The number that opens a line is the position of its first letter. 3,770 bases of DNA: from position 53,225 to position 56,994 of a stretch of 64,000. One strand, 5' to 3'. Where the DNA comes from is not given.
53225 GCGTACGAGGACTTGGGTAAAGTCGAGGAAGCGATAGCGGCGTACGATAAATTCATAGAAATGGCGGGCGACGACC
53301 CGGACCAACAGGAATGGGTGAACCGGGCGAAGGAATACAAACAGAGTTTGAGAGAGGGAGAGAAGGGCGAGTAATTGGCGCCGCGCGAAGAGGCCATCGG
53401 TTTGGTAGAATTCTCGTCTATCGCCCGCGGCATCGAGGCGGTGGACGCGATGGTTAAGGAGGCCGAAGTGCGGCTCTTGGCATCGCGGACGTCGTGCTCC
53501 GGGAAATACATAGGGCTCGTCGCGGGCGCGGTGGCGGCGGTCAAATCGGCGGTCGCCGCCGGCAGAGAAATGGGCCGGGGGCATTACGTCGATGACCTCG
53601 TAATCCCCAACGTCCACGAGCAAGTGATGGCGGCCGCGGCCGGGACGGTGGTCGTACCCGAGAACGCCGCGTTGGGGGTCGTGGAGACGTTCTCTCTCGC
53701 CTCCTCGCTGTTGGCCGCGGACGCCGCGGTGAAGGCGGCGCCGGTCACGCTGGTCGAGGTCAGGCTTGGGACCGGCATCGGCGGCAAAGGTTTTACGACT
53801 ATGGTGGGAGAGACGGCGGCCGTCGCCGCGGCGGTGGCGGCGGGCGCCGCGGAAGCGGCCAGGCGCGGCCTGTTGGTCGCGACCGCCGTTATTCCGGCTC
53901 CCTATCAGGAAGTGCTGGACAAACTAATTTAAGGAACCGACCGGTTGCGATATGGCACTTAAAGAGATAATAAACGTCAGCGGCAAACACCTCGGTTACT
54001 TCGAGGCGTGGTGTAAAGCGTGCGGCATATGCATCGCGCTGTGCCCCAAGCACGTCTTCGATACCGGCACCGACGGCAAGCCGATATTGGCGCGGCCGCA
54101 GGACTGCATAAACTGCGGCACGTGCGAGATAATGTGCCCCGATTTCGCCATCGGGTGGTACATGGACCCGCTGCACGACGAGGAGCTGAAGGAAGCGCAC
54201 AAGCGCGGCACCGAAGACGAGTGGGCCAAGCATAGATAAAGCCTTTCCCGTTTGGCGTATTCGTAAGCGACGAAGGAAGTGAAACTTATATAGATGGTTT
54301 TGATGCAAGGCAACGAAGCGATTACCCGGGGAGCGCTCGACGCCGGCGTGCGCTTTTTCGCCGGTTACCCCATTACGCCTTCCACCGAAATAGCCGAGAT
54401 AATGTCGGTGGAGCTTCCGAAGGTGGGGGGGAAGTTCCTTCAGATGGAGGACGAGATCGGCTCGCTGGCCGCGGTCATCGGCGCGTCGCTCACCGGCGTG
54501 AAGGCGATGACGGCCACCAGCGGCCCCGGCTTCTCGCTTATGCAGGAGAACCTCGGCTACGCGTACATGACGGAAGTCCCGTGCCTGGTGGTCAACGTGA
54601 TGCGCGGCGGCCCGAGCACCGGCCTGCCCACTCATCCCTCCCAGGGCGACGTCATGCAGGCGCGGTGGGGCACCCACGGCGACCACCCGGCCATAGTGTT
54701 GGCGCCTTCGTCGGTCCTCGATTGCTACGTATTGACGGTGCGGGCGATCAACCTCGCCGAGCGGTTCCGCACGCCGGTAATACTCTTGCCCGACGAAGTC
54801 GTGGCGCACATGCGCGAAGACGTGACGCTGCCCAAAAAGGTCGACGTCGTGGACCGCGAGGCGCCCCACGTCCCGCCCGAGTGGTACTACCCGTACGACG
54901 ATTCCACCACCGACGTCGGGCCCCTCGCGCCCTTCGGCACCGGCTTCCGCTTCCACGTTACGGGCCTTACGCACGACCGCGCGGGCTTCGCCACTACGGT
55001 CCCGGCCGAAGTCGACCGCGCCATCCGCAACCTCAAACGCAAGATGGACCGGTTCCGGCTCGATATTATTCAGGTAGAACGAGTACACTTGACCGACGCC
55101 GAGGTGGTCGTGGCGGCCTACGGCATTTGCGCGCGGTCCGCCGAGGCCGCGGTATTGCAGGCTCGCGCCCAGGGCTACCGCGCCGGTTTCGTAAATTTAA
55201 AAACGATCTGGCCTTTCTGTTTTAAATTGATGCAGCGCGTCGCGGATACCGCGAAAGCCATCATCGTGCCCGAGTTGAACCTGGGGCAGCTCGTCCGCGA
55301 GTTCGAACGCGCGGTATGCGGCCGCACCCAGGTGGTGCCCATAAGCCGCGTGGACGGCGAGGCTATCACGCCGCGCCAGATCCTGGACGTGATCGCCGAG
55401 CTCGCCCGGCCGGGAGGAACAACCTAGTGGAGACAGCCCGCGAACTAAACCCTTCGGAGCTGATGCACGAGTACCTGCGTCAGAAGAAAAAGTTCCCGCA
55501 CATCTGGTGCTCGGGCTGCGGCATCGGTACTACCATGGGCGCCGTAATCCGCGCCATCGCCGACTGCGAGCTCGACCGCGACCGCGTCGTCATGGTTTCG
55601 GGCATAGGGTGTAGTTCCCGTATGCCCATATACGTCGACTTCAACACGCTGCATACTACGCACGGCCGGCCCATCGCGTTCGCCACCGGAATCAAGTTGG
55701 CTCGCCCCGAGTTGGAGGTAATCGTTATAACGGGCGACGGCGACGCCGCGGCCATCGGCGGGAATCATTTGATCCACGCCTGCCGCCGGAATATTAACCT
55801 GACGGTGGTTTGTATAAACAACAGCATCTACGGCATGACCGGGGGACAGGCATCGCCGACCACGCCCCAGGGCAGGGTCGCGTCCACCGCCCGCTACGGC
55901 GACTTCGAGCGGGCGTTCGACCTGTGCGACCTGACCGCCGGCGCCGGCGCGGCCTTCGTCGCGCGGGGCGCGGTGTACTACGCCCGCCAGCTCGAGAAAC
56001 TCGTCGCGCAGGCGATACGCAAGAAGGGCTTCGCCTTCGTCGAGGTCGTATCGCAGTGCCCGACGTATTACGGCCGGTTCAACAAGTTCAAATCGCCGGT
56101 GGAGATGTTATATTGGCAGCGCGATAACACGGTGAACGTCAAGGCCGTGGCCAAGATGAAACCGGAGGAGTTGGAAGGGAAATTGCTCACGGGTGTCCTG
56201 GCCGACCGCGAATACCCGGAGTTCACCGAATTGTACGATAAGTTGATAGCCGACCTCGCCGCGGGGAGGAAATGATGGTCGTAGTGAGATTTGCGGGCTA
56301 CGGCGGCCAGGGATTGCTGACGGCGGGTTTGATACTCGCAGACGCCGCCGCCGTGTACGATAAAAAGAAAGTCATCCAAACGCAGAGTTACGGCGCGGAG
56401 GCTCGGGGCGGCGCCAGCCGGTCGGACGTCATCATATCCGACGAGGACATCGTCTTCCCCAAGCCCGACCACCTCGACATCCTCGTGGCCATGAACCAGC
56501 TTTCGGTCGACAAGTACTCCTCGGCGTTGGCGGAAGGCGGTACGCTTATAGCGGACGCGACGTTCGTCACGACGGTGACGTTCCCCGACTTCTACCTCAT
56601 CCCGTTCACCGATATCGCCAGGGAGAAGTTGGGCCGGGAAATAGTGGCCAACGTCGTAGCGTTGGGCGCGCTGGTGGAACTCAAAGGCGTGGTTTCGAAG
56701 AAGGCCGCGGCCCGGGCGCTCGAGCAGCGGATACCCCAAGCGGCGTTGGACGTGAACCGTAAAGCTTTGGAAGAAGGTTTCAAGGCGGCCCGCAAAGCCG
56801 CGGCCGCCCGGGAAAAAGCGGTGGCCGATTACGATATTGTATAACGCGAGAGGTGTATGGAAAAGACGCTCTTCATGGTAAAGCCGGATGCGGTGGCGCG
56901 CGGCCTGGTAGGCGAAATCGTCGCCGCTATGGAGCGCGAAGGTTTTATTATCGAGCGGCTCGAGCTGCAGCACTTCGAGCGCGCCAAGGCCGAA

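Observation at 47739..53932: Microcompartment (metabolosome) locus with a complete shell and core but no recognisable signature enzyme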

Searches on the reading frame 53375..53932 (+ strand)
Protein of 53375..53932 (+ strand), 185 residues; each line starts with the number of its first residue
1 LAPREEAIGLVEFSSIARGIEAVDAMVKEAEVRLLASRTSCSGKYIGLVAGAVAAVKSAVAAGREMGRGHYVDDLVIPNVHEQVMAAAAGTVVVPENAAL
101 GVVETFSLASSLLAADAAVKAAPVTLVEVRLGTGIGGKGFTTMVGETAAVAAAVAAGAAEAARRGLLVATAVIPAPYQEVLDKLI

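Call 4: search_protein_families(library=pfam, proteins=[window:53375-53932:+], max_evalue=0.01)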
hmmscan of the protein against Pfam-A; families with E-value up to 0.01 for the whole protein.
window:53375-53932:+ (185 aa): 1 family
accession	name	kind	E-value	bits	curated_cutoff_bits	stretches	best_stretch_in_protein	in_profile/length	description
PF00936.24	BMC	-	2.5e-41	139.9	24.5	2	7-79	1-74/75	BMC domain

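Call 5: search_protein_families(library=ncbifam, proteins=[window:53375-53932:+], max_evalue=0.01)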
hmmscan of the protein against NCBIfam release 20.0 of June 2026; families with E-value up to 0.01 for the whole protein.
window:53375-53932:+ (185 aa): 7 families
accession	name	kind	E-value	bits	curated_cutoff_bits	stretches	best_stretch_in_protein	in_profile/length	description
TIGR02526.1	eut_PduT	equivalog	8.1e-35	120.1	250.3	1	5-181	2-179/182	ethanolamine utilization microcompartment shell protein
NF012018.0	PRK15474.1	equivalog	4.2e-20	71.9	133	2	99-179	3-81/97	ethanolamine utilization microcompartment protein EutM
NF053791.1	BMC_CsoS1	equivalog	1.1e-17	64.1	166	2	98-181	7-89/93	alpha-carboxysome major shell protein CsoS1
NF053792.1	beta_CO2some_O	equivalog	5.5e-16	58.7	270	1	4-182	5-194/205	beta-carboxysome assembly protein CcmO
NF012010.0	PRK15466.1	equivalog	8.2e-12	45.5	218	2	6-64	3-61/166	ethanolamine utilization microcompartment protein EutK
TIGR04501.1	microcomp_PduB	equivalog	3.3e-05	23.5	310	1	2-68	136-207/225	microcompartment protein PduB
NF011944.0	PRK15415.1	equivalog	0.00019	20.8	173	1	2-68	180-251/269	propanediol utilization microcompartment protein PduB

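Call 60: search_solved_structures(query=window:53375-53932:+, max_evalue=0.00001, show_alignments=1)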
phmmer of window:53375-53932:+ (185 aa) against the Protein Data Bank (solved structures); distinct sequences matched with E-value up to 0.00001: 44.
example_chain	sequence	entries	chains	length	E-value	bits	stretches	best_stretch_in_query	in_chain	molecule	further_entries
3nwg_A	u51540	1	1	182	5.9e-50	172.9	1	6-179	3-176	Microcompartments protein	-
3pac_A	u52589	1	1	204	2.9e-42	147.9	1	5-180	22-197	Shell protein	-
4nwn_A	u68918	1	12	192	4.1e-37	131.1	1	6-180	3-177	Uncharacterized protein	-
3n79_A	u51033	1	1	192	1.6e-36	129.2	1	6-180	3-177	PduT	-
8t6n_A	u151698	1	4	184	7.5e-36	127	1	6-180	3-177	T33-27.1 : B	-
3vcd_A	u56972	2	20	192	2.2e-35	125.5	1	6-180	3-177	Propanediol utilization polyhedral body protein PduT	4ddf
6fdb_A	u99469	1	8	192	9.3e-34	120.2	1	6-180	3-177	Propanediol utilization protein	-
5dii_A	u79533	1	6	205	3.2e-27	99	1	3-180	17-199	Microcompartments protein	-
5dih_A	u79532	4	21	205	1.1e-25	94.1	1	3-180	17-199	Microcompartments protein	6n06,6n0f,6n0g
8ukm_A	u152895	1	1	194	8.1e-21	78.2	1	3-181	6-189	T33-ml30-redesigned-tandem-BMC-T-fold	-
8ui2_A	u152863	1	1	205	4.8e-18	69.2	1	3-182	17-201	T33-ml28-redesigned-tandem-BMC-T-fold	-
8un1_B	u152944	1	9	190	1.5e-16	64.4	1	3-164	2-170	T33-ml23-redesigned-tandem-BMC-T-fold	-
8uf0_B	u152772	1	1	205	2.1e-16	63.9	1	3-164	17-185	T33-ml23-redesigned-tandem-BMC-T-fold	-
6ner_A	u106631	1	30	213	3.2e-14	56.8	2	6-85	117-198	BMC-H tandem fusion protein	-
7mmx_A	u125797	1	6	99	1.2e-10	45.1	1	97-180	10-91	Propanediol utilization protein PduA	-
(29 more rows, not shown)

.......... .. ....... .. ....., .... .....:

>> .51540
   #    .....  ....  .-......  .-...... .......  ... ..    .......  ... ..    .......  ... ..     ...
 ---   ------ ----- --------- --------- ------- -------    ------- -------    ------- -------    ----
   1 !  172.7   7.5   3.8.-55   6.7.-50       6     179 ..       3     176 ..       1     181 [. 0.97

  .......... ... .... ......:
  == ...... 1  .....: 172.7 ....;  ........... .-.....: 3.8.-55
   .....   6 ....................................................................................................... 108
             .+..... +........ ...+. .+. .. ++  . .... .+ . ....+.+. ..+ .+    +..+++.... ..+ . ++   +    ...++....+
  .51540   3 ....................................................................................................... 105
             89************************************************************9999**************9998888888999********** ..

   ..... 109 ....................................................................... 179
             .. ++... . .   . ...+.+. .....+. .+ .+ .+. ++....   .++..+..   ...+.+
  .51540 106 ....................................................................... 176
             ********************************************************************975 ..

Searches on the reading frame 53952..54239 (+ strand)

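Call 4: search_protein_families(library=pfam, proteins=[window:53952-54239:+], max_evalue=0.01)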
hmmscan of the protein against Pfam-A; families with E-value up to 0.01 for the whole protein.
window:53952-54239:+ (95 aa): 15 families
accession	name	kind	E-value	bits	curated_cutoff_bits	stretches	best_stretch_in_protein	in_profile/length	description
PF13237.11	Fer4_10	-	3e-08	33.9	25.5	1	20-63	8-53/53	4Fe-4S dicluster domain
PF12838.12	Fer4_7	-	3.9e-08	34.1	27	2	21-63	2-49/52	4Fe-4S dicluster domain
PF00037.32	Fer4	-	4.1e-08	33.1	21.1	2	50-67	6-23/24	4Fe-4S binding domain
PF14697.11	Fer4_21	-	6.8e-08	33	35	1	50-66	6-22/59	4Fe-4S dicluster domain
PF13187.11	Fer4_9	-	8.5e-08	32.6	27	1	21-65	2-50/52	4Fe-4S dicluster domain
PF13484.11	Fer4_16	-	2.7e-06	28.5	30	0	21-39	2-20/66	4Fe-4S double cluster binding domain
PF12797.12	Fer4_2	-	1.1e-05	25.5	24.5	1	49-63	7-21/22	4Fe-4S binding domain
PF12800.12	Fer4_4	-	1.9e-05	25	24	0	49-63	1-15/17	4Fe-4S binding domain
PF13183.11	Fer4_8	-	2.7e-05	25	27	1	51-63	4-16/68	4Fe-4S dicluster domain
PF12837.12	Fer4_6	-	0.00035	20.8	25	0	49-63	6-20/24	4Fe-4S binding domain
PF17179.9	Fer4_22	-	0.00046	21.4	27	0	52-65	2-15/95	4Fe-4S dicluster domain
PF25160.1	LdpA_Fe-S-bd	-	0.00047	20.3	27.6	0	15-36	22-43/49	LdpA Fe-S cluster-binding domain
PF13534.11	Fer4_17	-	0.0017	19.3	22.2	0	49-64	43-58/61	4Fe-4S dicluster domain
PF12798.12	Fer4_3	-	0.0052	18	27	0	52-63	1-12/15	4Fe-4S binding domain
PF13370.11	Fer4_13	-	0.0079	17.3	24.5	0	50-64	4-18/58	4Fe-4S single cluster domain of Ferredoxin I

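Call 5: search_protein_families(library=ncbifam, proteins=[window:53952-54239:+], max_evalue=0.01)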
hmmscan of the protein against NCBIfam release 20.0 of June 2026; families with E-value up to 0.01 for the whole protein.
window:53952-54239:+ (95 aa): 51 families (the best 25 are shown)
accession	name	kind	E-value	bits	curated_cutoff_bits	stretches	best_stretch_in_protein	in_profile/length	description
NF007205.0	PRK09626.1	equivalog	9.8e-12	44.8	93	1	18-67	16-71/105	2-oxoglutarate-acceptor oxidoreductase subunit OorD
NF040864.1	HgcB_ferredoxin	equivalog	3.3e-11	42.9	99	1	14-67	9-61/93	mercury methylation ferredoxin HgcB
NF042987.1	OGOR_delta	exception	6.9e-11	42.1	125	1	20-68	32-86/89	2-oxoglutarate ferredoxin oxidoreductase subunit delta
NF043039.1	HgcAB_like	equivalog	9.3e-10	38.6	285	1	18-67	299-349/350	HgcAB-like fusion protein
NF006221.0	PRK08348.1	subfamily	6.6e-08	32.3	124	1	14-70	39-95/136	NADH-plastoquinone oxidoreductase subunit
TIGR04395.1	cutC_activ_rSAM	equivalog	8.6e-08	31.8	360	1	17-67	52-103/309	choline TMA-lyase-activating enzyme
NF007204.0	PRK09625.1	equivalog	9.3e-08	32.2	125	2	43-67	53-76/133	pyruvate flavodoxin oxidoreductase subunit delta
TIGR03294.1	FrhG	equivalog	5e-07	29.7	245.5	1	19-65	174-218/228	coenzyme F420 hydrogenase subunit gamma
TIGR02179.1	PorD_KorD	subfamily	8.9e-07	28.9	60.05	1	43-69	19-44/78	2-oxoacid:acceptor oxidoreductase, delta subunit, pyruvate/2-ketoisovalerate family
NF040684.1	PorD_Arch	equivalog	1.6e-06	28.1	120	1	43-67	26-49/85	pyruvate synthase subunit PorD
TIGR02494.1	PFLE_PFLC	subfamily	1.7e-06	27.5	174.35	1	12-79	41-109/293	glycyl-radical enzyme activating protein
NF043069.1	T4HPD_activ_SAM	equivalog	2.7e-06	27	425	1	12-68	44-98/299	trans-4-hydroxy-L-proline dehydratase activase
TIGR00402.1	napF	equivalog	5.5e-06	26.4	102.2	1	16-65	32-82/149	ferredoxin-type protein NapF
TIGR02700.1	flavo_MJ0208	hypoth_equivalog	8.9e-06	25.1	251.35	1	20-67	149-194/234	dihydromethanopterin reductase (acceptor)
TIGR04041.1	activase_YjjW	hypoth_equivalog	2e-05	24.1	250.2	1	20-66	42-86/276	YjjW family glycine radical enzyme activase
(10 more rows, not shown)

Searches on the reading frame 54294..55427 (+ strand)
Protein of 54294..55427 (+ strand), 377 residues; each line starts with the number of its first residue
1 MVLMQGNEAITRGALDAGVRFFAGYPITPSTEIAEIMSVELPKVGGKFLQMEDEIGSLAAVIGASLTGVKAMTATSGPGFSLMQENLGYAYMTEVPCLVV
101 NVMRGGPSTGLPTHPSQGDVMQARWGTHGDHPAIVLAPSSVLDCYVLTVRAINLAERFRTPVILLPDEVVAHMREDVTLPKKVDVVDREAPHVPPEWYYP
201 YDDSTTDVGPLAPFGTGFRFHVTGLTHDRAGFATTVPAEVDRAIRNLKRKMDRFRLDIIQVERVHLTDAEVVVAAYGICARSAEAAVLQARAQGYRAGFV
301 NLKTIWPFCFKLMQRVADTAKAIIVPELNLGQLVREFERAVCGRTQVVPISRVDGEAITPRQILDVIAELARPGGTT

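Call 22: search_protein_families(library=ncbifam, proteins=[window:54294-55427:+], max_evalue=0.00001)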
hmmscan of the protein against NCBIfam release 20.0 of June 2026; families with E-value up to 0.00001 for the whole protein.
window:54294-55427:+ (377 aa): 13 families
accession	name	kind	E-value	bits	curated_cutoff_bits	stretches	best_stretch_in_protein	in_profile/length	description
NF006412.0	PRK08659.1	equivalog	3.1e-168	559.8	411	1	2-370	6-376/378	2-oxoacid:acceptor oxidoreductase subunit alpha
NF007206.0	PRK09627.1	equivalog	1.4e-116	389.5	579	1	2-369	4-374/375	2-oxoglutarate synthase subunit alpha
TIGR03710.1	OAFO_sf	subfamily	6e-108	361.9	482.75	1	2-366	194-560/561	2-oxoacid:acceptor oxidoreductase subunit alpha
NF005507.0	PRK07119.1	subfamily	2.9e-88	296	399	2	2-184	5-187/352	3-methyl-2-oxobutanoate dehydrogenase subunit VorB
NF041170.1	Oxoac_fdxalpha_Archa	equivalog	5e-68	230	800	1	2-368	236-620/636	2-oxoacid:ferredoxin oxidoreductase subunit alpha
NF040682.1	PorA_Arch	equivalog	3.8e-24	85.3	550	1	2-329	4-321/387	pyruvate synthase subunit PorA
NF007201.0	PRK09622.1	equivalog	5.8e-23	81.4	590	2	5-169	14-176/405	2-oxoacid:ferredoxin oxidoreductase subunit alpha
TIGR03336.1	IOR_alpha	equivalog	6.6e-23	80.9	650.9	1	3-183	4-178/595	indolepyruvate ferredoxin oxidoreductase subunit alpha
NF006232.0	PRK08366.1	equivalog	2.1e-20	72.7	646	1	4-329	10-324/394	2-ketoisovalerate ferredoxin oxidoreductase subunit alpha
NF006233.0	PRK08367.1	equivalog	3.1e-19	69.1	625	1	3-330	6-323/394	pyruvate ferredoxin oxidoreductase subunit alpha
NF045764.1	PhenlGlyoxDHPadG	equivalog_domain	5.9e-17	61.3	700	1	2-325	3-324/398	NADH-dependent phenylglyoxylate dehydrogenase subunit alpha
TIGR02176.1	pyruv_ox_red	equivalog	3.1e-08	32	911.35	0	1-145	1-146/1167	pyruvate:ferredoxin (flavodoxin) oxidoreductase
NF045791.1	OxalOxredalpha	equivalog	7.2e-08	31.9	500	0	6-84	9-89/395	oxalate oxidoreductase subunit alpha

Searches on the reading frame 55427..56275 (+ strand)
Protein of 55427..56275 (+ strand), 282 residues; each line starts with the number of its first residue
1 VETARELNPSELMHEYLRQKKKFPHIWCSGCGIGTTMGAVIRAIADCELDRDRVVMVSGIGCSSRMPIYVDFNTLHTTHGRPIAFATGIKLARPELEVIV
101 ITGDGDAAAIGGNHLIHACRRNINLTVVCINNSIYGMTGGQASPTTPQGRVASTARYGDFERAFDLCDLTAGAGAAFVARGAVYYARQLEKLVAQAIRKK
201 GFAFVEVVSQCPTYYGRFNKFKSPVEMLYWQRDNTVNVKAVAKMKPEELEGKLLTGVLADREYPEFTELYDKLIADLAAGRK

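Call 22: search_protein_families(library=ncbifam, proteins=[window:55427-56275:+], max_evalue=0.00001)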
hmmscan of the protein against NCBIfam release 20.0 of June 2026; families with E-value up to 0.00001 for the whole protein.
window:55427-56275:+ (282 aa): 19 families
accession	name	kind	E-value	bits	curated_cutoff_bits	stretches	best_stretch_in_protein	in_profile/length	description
NF007207.0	PRK09628.1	equivalog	1.4e-92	310.2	364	1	14-276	6-268/277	2-oxoglutarate ferredoxin oxidoreductase subunit beta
NF008820.0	PRK11866.1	equivalog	1.9e-66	224.4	402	1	20-275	11-266/287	2-oxoacid ferredoxin oxidoreductase subunit beta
TIGR02177.1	PorB_KorB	subfamily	2e-63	214.5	261.9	1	26-222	2-197/286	2-oxoacid:acceptor oxidoreductase, beta subunit, pyruvate/2-ketoisovalerate family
NF041171.1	Oxoac_fdxbeta_Archa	equivalog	8.1e-61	205.9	423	1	27-216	5-194/296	2-oxoacid:ferredoxin oxidoreductase subunit beta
NF008821.0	PRK11869.1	equivalog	3.8e-57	193.3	438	1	22-270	11-257/286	2-oxoacid ferredoxin oxidoreductase subunit beta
NF008818.0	PRK11864.1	subfamily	1e-19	70.8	405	1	25-215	18-212/300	3-methyl-2-oxobutanoate dehydrogenase subunit beta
NF008819.1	PRK11865.1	equivalog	3.5e-17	62.6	405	1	25-215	18-216/300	pyruvate synthase subunit PorB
TIGR03336.1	IOR_alpha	equivalog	7.8e-14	50.9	650.9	1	23-217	354-537/595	indolepyruvate ferredoxin oxidoreductase subunit alpha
NF045766.1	PhenlGlyoxDHPadI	equivalog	1.1e-11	44.2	700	1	93-215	230-358/443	NADH-dependent phenylglyoxylate dehydrogenase subunit beta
NF045792.1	OxalOxredbeta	equivalog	3.4e-10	39.4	590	1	96-214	102-228/311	oxalate oxidoreductase subunit beta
TIGR03846.1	sulfopy_beta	equivalog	1.6e-09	37.9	221.5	1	77-153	42-118/182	sulfopyruvate decarboxylase subunit beta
NF004772.0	PRK06112.1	subfamily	3.7e-09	35.5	673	1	82-211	442-561/578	acetolactate synthase catalytic subunit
NF004813.0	PRK06163.1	equivalog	5.4e-09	36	240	1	81-185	61-168/202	hypothetical protein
TIGR02176.1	pyruv_ox_red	equivalog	1.5e-08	33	911.35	1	99-211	957-1070/1167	pyruvate:ferredoxin (flavodoxin) oxidoreductase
NF006203.0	PRK08327.1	equivalog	4.2e-07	28.8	456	1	80-199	435-554/571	thiamine pyrophosphate-requiring protein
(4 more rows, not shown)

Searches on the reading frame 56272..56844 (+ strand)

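Call 22: search_protein_families(library=ncbifam, proteins=[window:56272-56844:+], max_evalue=0.00001)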
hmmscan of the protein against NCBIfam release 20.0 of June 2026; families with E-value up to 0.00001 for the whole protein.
window:56272-56844:+ (190 aa): 21 families
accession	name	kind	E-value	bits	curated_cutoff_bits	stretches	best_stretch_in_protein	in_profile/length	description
NF006323.0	PRK08537.1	equivalog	2.1e-55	186.9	235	1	4-175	4-180/181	2-oxoacid:ferredoxin oxidoreductase subunit gamma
NF006211.0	PRK08338.1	equivalog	1.6e-36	125.4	239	1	5-174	3-169/170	2-oxoacid:ferredoxin oxidoreductase subunit gamma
NF006275.0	PRK08441.1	equivalog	3.5e-30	104.9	216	1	1-178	1-183/185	2-oxoglutarate-acceptor oxidoreductase subunit OorC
TIGR03710.1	OAFO_sf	subfamily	1.6e-26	93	482.75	1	3-180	2-180/561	2-oxoacid:acceptor oxidoreductase subunit alpha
TIGR02175.1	PorC_KorC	subfamily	1.1e-19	70.9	81.1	1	2-173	1-175/177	2-oxoacid:acceptor oxidoreductase, gamma subunit, pyruvate/2-ketoisovalerate family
NF040683.1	PorC_Meth_Thtga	equivalog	9.1e-18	64.6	270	1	2-175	1-175/177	pyruvate synthase subunit PorC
NF005322.0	PRK06853.1-2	equivalog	8.2e-15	55.1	237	1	6-96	9-99/197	indolepyruvate oxidoreductase subunit beta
NF006321.0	PRK08534.1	equivalog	1.1e-14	54.6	225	1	2-175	1-179/181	pyruvate ferredoxin oxidoreductase subunit gamma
NF005325.0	PRK06853.1-5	equivalog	8.4e-14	51.8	230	1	5-99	6-100/192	indolepyruvate oxidoreductase subunit beta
NF045762.1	PhenlGlyoxDHPadE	equivalog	9.3e-14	51.7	300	1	3-173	2-179/187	NADH-dependent phenylglyoxylate dehydrogenase subunit gamma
NF005324.0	PRK06853.1-4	equivalog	2.3e-13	50.4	222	1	6-178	6-194/196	indolepyruvate oxidoreductase subunit beta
TIGR03334.1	IOR_beta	equivalog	9e-13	48.6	205.8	0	7-103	5-100/189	indolepyruvate ferredoxin oxidoreductase subunit beta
NF005323.0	PRK06853.1-3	equivalog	1.2e-12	48.2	238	1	7-103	11-106/197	indolepyruvate oxidoreductase subunit beta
NF004916.0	PRK06274.1-2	equivalog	1.8e-10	41.2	227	1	8-169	8-172/178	indolepyruvate oxidoreductase subunit beta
NF004917.0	PRK06274.1-3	equivalog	2.2e-09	37.5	284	0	102-179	122-199/203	indolepyruvate oxidoreductase subunit beta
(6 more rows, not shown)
